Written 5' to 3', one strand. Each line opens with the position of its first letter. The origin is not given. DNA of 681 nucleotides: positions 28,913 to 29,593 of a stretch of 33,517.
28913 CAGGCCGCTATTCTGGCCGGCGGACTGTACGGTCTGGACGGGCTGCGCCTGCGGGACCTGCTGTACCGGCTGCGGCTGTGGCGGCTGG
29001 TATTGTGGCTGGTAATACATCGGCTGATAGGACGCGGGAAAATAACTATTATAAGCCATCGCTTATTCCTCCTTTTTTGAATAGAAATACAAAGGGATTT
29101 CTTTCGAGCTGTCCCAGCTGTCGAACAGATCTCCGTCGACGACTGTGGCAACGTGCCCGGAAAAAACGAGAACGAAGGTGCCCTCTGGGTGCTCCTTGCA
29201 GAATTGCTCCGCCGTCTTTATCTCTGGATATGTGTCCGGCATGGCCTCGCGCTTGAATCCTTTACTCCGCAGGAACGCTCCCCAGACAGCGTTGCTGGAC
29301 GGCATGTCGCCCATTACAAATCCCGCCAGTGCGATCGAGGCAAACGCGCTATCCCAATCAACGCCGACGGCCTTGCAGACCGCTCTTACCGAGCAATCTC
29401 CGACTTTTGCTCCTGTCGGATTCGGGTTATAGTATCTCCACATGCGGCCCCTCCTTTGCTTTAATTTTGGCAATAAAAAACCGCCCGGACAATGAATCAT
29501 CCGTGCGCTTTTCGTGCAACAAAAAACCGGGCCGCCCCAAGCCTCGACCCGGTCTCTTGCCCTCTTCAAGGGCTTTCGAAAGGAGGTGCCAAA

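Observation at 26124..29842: Terminator-insulated seven-gene accessory cassette of low-complexity, Cys-rich and TNF-like proteins with an upstream region-4-type regulator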

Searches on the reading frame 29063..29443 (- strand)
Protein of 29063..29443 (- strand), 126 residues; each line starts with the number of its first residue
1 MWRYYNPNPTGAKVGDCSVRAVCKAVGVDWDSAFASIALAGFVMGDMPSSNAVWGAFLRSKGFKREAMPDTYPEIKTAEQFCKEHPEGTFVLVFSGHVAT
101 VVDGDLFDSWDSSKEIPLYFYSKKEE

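Call 5: search_protein_families(library=pfam, max_evalue=0.1, proteins=[window:29063-29443:-])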
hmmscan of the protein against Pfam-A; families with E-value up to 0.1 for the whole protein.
window:29063-29443:- (126 aa): 0 families

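Call 6: search_protein_families(library=phrogs, max_evalue=0.01, proteins=[window:29063-29443:-])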
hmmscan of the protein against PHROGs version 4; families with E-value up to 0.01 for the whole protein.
window:29063-29443:- (126 aa): 2 families
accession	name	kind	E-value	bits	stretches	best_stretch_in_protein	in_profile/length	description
phrog_3754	-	unknown function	9.1e-29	101.6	1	1-124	7-144/145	-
phrog_15863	-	unknown function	2.1e-08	34.8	1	3-115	4-112/312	-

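Call 16: search_protein_families(library=ncbifam, max_evalue=0.1, proteins=[window:29063-29443:-])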
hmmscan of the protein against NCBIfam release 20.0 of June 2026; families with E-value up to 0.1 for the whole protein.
window:29063-29443:- (126 aa): 0 families

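Call 17: search_protein_families(library=padloc, max_evalue=0.1, proteins=[window:29063-29443:-])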
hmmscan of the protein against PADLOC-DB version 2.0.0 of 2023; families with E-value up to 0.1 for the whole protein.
window:29063-29443:- (126 aa): 0 families

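Call 36: search_dna_similar(query=window:29063-29443:-, collection=phages, mode=protein, max_rows=40, max_evalue=0.001, rows=spread)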
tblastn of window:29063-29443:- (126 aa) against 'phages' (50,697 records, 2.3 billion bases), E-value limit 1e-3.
Records with a match: 52; places in all: 52; records where one place covers at least 80% of the query: 52.
Best place of each record, by identity: <60% 52.
By first word of the organism name: Bacillus 23; Prevotella 15; Bacteriophage 8; Dulem 2; Geobacillus 2; Butyrivibrio 1; bajarodcaudo 1.
By host as written in the record: Prevotella sp. 15; Bacillus anthracis Sterne 10; - 9; Bacillus anthracis 5; Bacillus cereus 4; Bacillus cereus VKM B-370 2; Geobacillus kaustophilus ATCC 8005 2; Butyrivibrio fibrisolvens DSM 3071 1; and 4 more.
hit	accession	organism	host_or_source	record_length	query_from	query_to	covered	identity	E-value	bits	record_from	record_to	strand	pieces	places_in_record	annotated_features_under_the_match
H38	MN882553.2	Butyrivibrio virus Ceridwen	Butyrivibrio fibrisolvens DSM 3071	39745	1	125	99%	52.0%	9e-38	140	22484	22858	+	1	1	hypothetical protein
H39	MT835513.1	Bacteriophage sp.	human fecal samples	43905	1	126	100%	50.0%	3e-42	152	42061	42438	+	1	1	record has no annotation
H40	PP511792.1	Dulem virus 33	Propithecus coquereli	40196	5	126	97%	50.0%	2e-40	147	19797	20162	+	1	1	hypothetical protein (x2)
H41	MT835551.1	Bacteriophage sp.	human fecal samples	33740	4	125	97%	49.2%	6e-40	146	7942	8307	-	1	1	record has no annotation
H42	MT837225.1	Bacteriophage sp.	human fecal samples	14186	1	121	96%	48.8%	2e-37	139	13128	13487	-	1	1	record has no annotation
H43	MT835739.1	Bacteriophage sp.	human fecal samples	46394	2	123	97%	46.3%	1e-36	137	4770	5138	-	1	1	record has no annotation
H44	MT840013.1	Bacteriophage sp.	human fecal samples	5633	2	124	98%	45.2%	3e-37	138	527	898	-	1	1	record has no annotation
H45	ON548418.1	Bacillus phage vB_BanS-Thrax2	Bacillus anthracis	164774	3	125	98%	41.6%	2e-22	96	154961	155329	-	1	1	hypothetical protein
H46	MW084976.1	Bacillus phage Kirov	Bacillus cereus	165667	3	125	98%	38.4%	2e-23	99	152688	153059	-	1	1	putative peptidase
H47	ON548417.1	Bacillus phage vB_BanS-Thrax1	Bacillus anthracis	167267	3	125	98%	37.6%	1e-22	97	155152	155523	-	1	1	hypothetical protein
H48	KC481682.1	Bacillus phage vB_BanS-Tsamsa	Bacillus anthracis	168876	3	124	97%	37.3%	6e-20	89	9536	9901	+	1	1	hypothetical protein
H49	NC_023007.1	Bacillus phage vB_BanS-Tsamsa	Bacillus anthracis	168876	3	124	97%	37.3%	6e-20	89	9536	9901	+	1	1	hypothetical protein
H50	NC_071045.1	Bacillus phage Izhevsk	Bacillus cereus VKM B-370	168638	3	124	97%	36.5%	1e-19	89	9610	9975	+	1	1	putative peptidase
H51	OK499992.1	Bacillus phage vB_BanS_Nate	Bacillus anthracis Sterne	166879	3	112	87%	39.6%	1e-22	97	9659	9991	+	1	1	hypothetical protein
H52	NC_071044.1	Bacillus phage vB_BanS_Nate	Bacillus anthracis Sterne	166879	3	112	87%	39.6%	1e-22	97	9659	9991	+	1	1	hypothetical protein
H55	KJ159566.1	Geobacillus phage GBK2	Geobacillus kaustophilus ATCC 8005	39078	3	126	98%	33.6%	8e-19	86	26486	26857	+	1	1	hypothetical protein (x2)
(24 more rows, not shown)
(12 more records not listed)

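Call 40: search_solved_structures(query=A4, max_evalue=10, show_alignments=2)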
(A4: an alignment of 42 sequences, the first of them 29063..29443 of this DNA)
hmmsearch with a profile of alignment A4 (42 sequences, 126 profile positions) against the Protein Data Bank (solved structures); distinct sequences matched with E-value up to 10: 7.
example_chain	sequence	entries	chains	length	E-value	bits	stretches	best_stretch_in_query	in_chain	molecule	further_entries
4nbg_A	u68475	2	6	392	0.16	15.2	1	25-99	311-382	Terminal oxygenase component of carbazole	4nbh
4nb9_A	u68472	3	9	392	0.16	15.2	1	25-99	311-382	Terminal oxygenase component of carbazole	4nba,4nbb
4nbf_A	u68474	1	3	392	0.16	15.2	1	25-99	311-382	Terminal oxygenase component of carbazole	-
1ww9_A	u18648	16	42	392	0.16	15.2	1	25-99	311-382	terminal oxygenase component of carbazole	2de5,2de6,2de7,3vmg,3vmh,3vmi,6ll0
4nb8_A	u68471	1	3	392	0.16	15.2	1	25-99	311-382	Terminal oxygenase component of carbazole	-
4nbc_A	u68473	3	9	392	0.16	15.2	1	25-99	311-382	Terminal oxygenase component of carbazole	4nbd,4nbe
7c10_A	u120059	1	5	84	1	12.6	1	70-87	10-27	Glutaredoxin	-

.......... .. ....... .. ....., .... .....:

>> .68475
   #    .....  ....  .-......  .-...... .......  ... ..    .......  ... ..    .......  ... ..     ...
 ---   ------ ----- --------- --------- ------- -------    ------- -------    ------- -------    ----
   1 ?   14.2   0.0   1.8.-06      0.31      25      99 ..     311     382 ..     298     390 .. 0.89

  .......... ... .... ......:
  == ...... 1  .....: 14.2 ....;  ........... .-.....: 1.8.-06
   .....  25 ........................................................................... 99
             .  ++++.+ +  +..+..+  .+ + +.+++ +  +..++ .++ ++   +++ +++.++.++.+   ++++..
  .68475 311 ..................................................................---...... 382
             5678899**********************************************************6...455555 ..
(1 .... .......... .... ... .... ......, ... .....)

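Call 43: list_cluster_members(proteins=[window:29063-29443:-, window:28628-29059:-, window:28426-28635:-, window:27437-28336:-, window:26970-27425:-, window:26483-26956:-, window:26124-26468:-, window:29600-29842:-, window:29876-30154:-])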
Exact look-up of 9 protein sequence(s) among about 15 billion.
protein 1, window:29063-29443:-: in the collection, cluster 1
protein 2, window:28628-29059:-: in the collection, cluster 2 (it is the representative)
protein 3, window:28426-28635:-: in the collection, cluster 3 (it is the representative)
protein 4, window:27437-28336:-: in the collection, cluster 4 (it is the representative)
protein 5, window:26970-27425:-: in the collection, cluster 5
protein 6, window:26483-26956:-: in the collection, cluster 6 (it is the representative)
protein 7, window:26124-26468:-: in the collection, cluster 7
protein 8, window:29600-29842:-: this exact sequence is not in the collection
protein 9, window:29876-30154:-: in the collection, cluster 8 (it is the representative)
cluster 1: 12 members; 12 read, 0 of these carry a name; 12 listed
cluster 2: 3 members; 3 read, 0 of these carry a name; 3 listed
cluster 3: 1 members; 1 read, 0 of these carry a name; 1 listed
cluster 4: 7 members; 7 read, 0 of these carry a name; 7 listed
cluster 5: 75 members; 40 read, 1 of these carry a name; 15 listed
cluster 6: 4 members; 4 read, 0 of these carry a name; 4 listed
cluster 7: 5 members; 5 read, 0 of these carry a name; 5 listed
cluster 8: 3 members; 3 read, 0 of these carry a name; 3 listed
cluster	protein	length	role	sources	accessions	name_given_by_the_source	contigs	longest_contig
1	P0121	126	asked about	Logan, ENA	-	-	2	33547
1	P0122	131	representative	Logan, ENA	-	-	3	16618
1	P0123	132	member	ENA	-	-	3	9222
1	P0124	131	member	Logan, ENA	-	-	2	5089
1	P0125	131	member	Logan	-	-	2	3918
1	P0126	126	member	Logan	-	-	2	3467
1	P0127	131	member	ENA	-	-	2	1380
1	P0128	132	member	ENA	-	-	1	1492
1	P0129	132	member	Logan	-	-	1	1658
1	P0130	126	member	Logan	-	-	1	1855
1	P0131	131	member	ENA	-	-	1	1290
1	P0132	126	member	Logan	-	-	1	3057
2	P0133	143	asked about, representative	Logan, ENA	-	-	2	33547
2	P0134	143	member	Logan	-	-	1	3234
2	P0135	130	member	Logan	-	-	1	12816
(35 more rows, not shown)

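Call 56: find_homologous_proteins(query=A4, max_evalue=0.001)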
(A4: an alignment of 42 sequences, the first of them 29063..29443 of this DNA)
Query A4 (42 sequences) (126 aa, profile of the alignment): 7997 proteins with E <= 0.001 among 8000 candidates; the best 120 are listed.
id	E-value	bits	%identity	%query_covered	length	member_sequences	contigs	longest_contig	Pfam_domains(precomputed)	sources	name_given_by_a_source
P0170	4.5e-64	232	60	96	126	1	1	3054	-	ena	-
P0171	9.3e-64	231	62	100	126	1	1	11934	-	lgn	-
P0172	1.1e-63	231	62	99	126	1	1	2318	-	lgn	-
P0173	1.1e-63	231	59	99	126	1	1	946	-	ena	-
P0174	1.1e-63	231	58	97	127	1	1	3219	-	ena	-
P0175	1.3e-63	230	62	99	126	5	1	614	-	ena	-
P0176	1.4e-63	230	60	99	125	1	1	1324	-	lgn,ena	-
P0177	1.6e-63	230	63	95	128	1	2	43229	-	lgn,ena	-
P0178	1.9e-63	230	64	99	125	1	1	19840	-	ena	-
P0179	2.2e-63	230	63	95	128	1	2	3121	-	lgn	-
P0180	2.2e-63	230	62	96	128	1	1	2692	-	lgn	-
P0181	2.2e-63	230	60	99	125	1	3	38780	-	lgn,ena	-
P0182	2.4e-63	230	64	99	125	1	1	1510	-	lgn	-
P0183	2.5e-63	230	59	99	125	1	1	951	-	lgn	-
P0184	2.5e-63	230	64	98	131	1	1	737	-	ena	-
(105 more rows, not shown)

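Call 60: predict_structure(alignment_id=A7)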
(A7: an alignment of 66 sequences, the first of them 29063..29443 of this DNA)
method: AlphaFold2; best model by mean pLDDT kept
length: 126 residues; sequences in the alignment: 66
mean_pLDDT: 93.6   pTM: 0.87
mean pLDDT of the five models: 93.6, 91.3, 90.7, 90.5, 89.6
residues with pLDDT >= 90: 108; 70-90: 15; 50-70: 2; < 50: 1
segments of 3 or more residues with pLDDT < 50: none
pLDDT, mean of each block of 10 residues (from residue 1): 95 93 97 96 94 95 92 87 95 95 97 96 80
secondary structure, 60 per line:
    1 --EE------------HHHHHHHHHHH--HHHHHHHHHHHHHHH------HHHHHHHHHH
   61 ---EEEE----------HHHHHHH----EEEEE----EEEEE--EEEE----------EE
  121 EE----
elements in order: H17-27 H30-44 H51-60 E64-67 H78-84 E89-93 E98-102 E105-108 E119-122
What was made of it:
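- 29063..29443 (-): A: 126-aa putative thiol enzyme with an invariant Cys17, His97 and Asp108 (phrog_3754). AF2 pLDDT 93.6, with the Cys at a helix N-terminus and His and Asp on adjacent strands (call 60).
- On Papain-like / transglutaminase-like thiol enzymes: The Cys starts helix 17-27, the His lies at strand 98-102 and the Asp at the end of strand 105-108 (call 60).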

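Call 64: fold_search(model_id=the predicted structure, library=pdb)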
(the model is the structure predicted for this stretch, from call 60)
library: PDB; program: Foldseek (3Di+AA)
matches with E <= 10: 419; with E <= 0.001: 0
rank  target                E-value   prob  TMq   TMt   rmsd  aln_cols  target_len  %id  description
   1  7ahm_C                2.1e-01  0.12  0.25  0.22   9.6       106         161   10  Low-resolution structure of the K+/H+ antiporter subunit KhtT in complex with c-di-AMP (released 2021-03-31)
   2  8jsk_A                2.3e-01  0.06  0.18  0.15  10.9       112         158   12  Crystal structure of an N-terminal cyclic nucleotide-binding domain of a PycTIR from Pseudovibrio sp. in complex with  (released 2024-07-03)
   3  2dos_MODEL_1_A        2.8e-01  0.13  0.25  0.20   8.4       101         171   13  Structural basis for the recognition of Lys48-linked polyubiquitin chain by the Josephin domain of ataxin-3, a (released 2007-05-22)
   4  6pgv_A                4.4e-01  0.54  0.52  0.44   5.1       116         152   15  Human Josephin-2 in complex with ubiquitin (released 2019-10-23)
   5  7pux                  4.7e-01  0.08  0.18  0.07  10.4        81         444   12  Structure of p97 N-D1(L198W) in complex with Fragment TROLL2 (released 2022-12-14)
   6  2aga_MODEL_1_A        5.3e-01  0.18  0.41  0.29   9.7       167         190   12  De-ubiquitinating function of ataxin-3: insights from the solution structure of the Josephin domain (released 2005-08-30)
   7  6ii0_B                5.3e-01  0.12  0.31  0.15  10.3       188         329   12  Crystal structure of the Makes Caterpillars Floppy (MCF)-Like effector of Vibrio vulnificus MO6-24/O (released 2019-08-07)
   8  3qq8_A                5.3e-01  0.06  0.15  0.12  10.8        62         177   16  Crystal structure of p97-N in complex with FAF1-UBX (released 2011-06-22)
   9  6gyn_A                5.3e-01  0.06  0.17  0.06   9.2        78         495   12  Structure of human HCN4 hyperpolarization-activated cyclic nucleotide-gated ion channel (released 2019-05-08)
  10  4kdi_B                5.7e-01  0.06  0.15  0.12  10.2        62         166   16  Crystal structure of p97/VCP N in complex with OTU1 UBXL (released 2014-03-19)
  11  2mng_MODEL_1_A        5.7e-01  0.05  0.16  0.16  12.4       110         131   14  Apo Structure of human HCN4 CNBD solved by NMR (released 2014-06-04)
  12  9b9j_B                5.7e-01  0.03  0.15  0.07  13.7        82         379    8  Integrin alpha-5 beta-1 in complex with BIIG2 Fab (released 2025-02-05)
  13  8t4m_A                6.1e-01  0.02  0.13  0.05   9.1        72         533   12  Closed human HCN1 F186C S264C bound to cAMP, reconstituted in LMNG + SPL (released 2024-06-12)
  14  8adb_A                6.9e-01  0.14  0.40  0.28   8.7       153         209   16  Viral tegument-like DUBs (released 2023-02-15)
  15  3ihp_A                6.9e-01  0.02  0.16  0.05  16.6       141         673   10  Covalent Ubiquitin-Usp5 Complex (released 2009-12-29)
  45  4j30_A                1.3e+00  0.13  0.34  0.29   4.4        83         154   13  Structure of the effector - immunity system Tae4 / Tai4 from Salmonella typhimurium, selenomethionine variant (released 2013-05-22)
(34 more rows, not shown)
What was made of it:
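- On Papain-like / transglutaminase-like thiol enzymes: The best sensible hits are Josephin-2 6pgv (TM 0.52, probability 0.54), the tegument-like DUB 8adb and Tae4 4j30 (call 64).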

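Call 79: get_annotated_region(hit=H50, flank=4000)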
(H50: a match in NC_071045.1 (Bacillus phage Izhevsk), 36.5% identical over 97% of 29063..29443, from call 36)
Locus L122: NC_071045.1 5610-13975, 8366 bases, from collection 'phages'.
description: Bacillus phage Izhevsk, complete genome.
organism: Bacillus phage Izhevsk (NCBI taxid 2724322)
taxonomy: Viruses; Duplodnaviria; Heunggongvirae; Uroviricota; Caudoviricetes; Joanripponvirinae; Tsamsavirus; Tsamsavirus izhevsk
host: Bacillus cereus VKM B-370; source: soil sample; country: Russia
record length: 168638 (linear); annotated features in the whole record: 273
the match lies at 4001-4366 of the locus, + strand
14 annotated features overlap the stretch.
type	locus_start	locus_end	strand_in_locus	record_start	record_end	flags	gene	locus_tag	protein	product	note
CDS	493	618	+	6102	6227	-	-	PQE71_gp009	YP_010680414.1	hypothetical protein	-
CDS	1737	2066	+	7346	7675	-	-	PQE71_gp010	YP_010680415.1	hypothetical protein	-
CDS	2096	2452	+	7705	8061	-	-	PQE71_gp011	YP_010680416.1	hypothetical protein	-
CDS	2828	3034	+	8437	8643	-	-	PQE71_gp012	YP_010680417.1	hypothetical protein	-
CDS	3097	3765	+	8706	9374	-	-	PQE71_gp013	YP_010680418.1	serine-threonine kinase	-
CDS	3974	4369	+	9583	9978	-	-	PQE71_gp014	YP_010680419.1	putative peptidase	-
CDS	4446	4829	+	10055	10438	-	-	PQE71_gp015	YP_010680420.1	putative signal peptide-containing lipoprotein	-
CDS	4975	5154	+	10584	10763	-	-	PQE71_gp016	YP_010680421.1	hypothetical protein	-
CDS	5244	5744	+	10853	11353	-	-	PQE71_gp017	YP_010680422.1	ocr-like anti-restriction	putative T7 Ocr-like protein, type I DNA restriction enzymes inhibitor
CDS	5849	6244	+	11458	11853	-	-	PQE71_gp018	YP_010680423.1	hypothetical protein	-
CDS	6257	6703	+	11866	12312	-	-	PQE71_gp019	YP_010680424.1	hypothetical protein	-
CDS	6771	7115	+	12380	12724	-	-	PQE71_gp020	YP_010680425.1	hypothetical protein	-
CDS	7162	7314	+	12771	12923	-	-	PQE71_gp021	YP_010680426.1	putative signal peptide-containing lipoprotein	-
CDS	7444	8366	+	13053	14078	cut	-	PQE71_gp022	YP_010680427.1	peptidase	-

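Call 80: get_annotated_region(hit=H55, flank=4000)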
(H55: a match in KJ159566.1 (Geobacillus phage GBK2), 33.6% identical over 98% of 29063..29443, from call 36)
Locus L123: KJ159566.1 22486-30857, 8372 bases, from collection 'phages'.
description: Geobacillus phage GBK2, complete genome.
organism: Geobacillus phage GBK2 (NCBI taxid 1458842)
taxonomy: Viruses; Duplodnaviria; Heunggongvirae; Uroviricota; Caudoviricetes
host: Geobacillus kaustophilus ATCC 8005; source: -; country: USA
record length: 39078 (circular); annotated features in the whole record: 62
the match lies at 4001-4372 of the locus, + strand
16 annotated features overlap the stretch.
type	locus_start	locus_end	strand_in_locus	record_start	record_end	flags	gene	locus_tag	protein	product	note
CDS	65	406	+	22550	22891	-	-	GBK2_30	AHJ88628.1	hypothetical protein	-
CDS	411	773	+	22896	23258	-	-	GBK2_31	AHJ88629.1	hypothetical protein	-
CDS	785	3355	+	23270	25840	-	-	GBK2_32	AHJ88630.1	hypothetical protein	-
CDS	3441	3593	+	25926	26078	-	-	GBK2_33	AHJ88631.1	hypothetical protein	-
CDS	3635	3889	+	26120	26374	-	-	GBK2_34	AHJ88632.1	hypothetical protein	-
CDS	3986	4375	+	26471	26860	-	-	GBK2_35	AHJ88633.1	hypothetical protein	-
CDS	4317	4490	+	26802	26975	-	-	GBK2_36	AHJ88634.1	hypothetical protein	-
CDS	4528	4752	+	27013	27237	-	-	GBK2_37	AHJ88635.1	hypothetical protein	-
CDS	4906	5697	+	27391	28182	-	-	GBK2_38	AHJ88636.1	recombinase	-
CDS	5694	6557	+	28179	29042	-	-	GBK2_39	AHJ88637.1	RecT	-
CDS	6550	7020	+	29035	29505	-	-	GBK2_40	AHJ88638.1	SSB protein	-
CDS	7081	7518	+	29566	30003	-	-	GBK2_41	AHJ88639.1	hypothetical protein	-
CDS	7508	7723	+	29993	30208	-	-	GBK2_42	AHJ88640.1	hypothetical protein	-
CDS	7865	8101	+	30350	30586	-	-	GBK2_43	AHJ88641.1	hypothetical protein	-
CDS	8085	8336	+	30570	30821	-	-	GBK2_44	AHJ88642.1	hypothetical protein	-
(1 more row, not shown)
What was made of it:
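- A occurs alone in Bacillus Tsamsa-like, Geobacillus GBK2 and Lak phages (calls 36, 79, 80).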
